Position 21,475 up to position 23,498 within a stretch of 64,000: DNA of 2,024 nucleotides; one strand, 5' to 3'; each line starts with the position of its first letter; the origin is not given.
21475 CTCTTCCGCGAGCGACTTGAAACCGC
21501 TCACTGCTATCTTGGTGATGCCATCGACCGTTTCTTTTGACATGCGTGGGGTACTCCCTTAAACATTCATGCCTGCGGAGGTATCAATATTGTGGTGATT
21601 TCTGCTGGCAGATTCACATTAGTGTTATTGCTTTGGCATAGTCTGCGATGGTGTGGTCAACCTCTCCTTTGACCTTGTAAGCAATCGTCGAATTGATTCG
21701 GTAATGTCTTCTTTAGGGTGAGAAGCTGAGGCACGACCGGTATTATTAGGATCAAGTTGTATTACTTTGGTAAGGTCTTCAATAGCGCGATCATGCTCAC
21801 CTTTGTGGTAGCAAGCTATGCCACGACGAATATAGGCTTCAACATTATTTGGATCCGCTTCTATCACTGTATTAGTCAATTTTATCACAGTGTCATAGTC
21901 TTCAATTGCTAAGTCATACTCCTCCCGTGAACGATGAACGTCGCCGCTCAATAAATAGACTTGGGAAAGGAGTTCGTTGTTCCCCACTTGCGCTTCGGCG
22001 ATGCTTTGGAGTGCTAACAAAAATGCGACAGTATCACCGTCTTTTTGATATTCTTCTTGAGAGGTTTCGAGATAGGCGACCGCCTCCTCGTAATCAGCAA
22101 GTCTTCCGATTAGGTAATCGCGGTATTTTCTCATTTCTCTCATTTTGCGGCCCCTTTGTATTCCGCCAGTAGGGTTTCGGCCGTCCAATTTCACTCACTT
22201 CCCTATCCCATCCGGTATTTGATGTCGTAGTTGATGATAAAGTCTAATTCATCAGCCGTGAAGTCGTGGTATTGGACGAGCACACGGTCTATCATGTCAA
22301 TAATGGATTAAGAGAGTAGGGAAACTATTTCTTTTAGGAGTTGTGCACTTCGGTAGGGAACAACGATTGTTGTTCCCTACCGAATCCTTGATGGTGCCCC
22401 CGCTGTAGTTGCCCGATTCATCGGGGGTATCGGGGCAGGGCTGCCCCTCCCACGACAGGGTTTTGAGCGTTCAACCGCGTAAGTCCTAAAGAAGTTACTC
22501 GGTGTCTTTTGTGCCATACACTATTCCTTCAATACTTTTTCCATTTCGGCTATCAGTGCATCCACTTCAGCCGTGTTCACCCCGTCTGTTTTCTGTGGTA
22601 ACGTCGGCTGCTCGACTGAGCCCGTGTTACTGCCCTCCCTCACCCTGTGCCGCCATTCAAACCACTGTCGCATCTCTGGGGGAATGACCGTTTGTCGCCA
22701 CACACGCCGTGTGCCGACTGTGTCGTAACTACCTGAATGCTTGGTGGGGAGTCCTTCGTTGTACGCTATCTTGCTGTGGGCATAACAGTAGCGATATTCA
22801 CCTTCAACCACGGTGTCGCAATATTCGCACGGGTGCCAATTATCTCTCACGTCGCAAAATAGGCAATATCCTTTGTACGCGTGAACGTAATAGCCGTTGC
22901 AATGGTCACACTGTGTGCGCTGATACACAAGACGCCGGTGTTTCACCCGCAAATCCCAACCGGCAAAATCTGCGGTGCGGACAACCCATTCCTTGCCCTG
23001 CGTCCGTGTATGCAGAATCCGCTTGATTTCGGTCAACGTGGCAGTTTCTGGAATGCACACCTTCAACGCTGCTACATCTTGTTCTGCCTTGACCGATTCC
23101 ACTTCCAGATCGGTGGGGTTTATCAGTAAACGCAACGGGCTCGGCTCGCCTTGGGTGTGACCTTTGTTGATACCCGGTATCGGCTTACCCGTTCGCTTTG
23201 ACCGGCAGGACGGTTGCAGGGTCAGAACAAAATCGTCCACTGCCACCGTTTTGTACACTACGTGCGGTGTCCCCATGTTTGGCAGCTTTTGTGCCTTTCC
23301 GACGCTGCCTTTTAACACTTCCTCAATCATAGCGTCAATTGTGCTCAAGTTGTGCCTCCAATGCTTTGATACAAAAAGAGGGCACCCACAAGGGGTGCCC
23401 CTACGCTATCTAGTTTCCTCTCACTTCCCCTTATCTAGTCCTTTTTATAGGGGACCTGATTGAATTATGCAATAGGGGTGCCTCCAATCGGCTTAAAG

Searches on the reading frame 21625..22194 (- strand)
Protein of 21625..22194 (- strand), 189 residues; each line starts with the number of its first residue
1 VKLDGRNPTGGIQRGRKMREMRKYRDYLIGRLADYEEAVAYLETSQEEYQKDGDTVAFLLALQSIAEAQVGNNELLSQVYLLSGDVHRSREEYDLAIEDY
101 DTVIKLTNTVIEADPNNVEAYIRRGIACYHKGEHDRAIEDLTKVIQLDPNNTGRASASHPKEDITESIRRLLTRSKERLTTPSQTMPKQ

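Call 57: search_protein_families(library=pfam, proteins=[window:21625-22194:-], max_evalue=0.01)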
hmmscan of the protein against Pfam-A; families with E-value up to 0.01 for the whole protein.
window:21625-22194:- (189 aa): 16 families
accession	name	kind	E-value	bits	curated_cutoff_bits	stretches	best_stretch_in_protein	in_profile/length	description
PF00515.34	TPR_1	-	3.9e-16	58.5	27.8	1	118-151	1-34/34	Tetratricopeptide repeat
PF07719.23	TPR_2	-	6.8e-15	54.3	27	1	119-151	2-34/34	Tetratricopeptide repeat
PF13181.12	TPR_8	-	4.8e-13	48.6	25.7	1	119-151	2-34/34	Tetratricopeptide repeat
PF13414.12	TPR_11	-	8.5e-13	48.2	26.8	2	84-129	1-39/42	TPR repeat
PF13424.12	TPR_12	-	4.3e-10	40.1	30.1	1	78-148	4-75/77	Tetratricopeptide repeat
PF13432.12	TPR_16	-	9.6e-10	39.2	32.7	1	83-151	3-64/65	Tetratricopeptide repeat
PF13431.12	TPR_17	-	3.4e-07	30.4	24.4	1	108-139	3-34/34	Tetratricopeptide repeat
PF14559.12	TPR_19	-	7.1e-07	29.9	25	1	98-151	5-58/68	Tetratricopeptide repeat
PF13428.12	TPR_14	-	5.9e-06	26.9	23.5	0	119-152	2-35/44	Tetratricopeptide repeat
PF13174.12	TPR_6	-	8.8e-06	26.5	26.3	0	120-150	2-32/33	Tetratricopeptide repeat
PF13371.12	TPR_9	-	2.8e-05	24.5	35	1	90-154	8-65/73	Tetratricopeptide repeat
PF14561.12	TPR_20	-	0.00016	22.4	25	1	109-151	13-55/90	Tetratricopeptide repeat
PF12895.13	ANAPC3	-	0.00045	20.9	27.2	0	99-152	4-56/82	Anaphase-promoting complex, cyclosome, subunit 3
PF13176.12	TPR_7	-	0.0015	18.9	27.9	0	127-154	8-35/36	Tetratricopeptide repeat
PF12569.14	NatA_aux_su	-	0.0038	16.7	33.3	1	73-149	189-257/515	N-terminal acetyltransferase A, auxiliary subunit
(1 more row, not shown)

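Call 87: search_protein_families(library=padloc, proteins=[window:21625-22194:-], max_evalue=0.01)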
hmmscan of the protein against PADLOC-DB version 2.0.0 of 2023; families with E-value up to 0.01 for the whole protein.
window:21625-22194:- (189 aa): 0 families

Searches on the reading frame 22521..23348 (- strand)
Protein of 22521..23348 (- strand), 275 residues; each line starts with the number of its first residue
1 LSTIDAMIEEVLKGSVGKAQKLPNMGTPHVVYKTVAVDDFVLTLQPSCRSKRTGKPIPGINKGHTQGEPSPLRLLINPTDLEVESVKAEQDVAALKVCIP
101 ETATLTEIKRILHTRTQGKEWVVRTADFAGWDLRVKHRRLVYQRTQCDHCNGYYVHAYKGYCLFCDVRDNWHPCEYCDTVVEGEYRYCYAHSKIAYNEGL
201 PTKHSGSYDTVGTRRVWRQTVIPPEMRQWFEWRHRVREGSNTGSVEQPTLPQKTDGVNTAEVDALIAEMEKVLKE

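Call 57: search_protein_families(library=pfam, proteins=[window:22521-23348:-], max_evalue=0.01)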
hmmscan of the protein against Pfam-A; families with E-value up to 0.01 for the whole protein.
window:22521-23348:- (275 aa): 0 families

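Call 87: search_protein_families(library=padloc, proteins=[window:22521-23348:-], max_evalue=0.01)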
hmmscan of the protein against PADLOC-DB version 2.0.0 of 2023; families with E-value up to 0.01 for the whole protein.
window:22521-23348:- (275 aa): 0 families

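Call 88: search_solved_structures(query=window:22521-23348:-, max_evalue=1)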
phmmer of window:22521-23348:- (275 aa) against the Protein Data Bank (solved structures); distinct sequences matched with E-value up to 1: 4.
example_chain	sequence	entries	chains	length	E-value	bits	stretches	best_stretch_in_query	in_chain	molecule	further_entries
9ghc_V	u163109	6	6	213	0.81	11.8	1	109-170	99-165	Far1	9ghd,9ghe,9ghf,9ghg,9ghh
4e4b_A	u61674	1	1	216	0.83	11.8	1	109-170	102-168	Far1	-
4adn_A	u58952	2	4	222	0.89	11.7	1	109-170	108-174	FAR1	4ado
2mzw_B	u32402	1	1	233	0.99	11.5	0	109-170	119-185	Far1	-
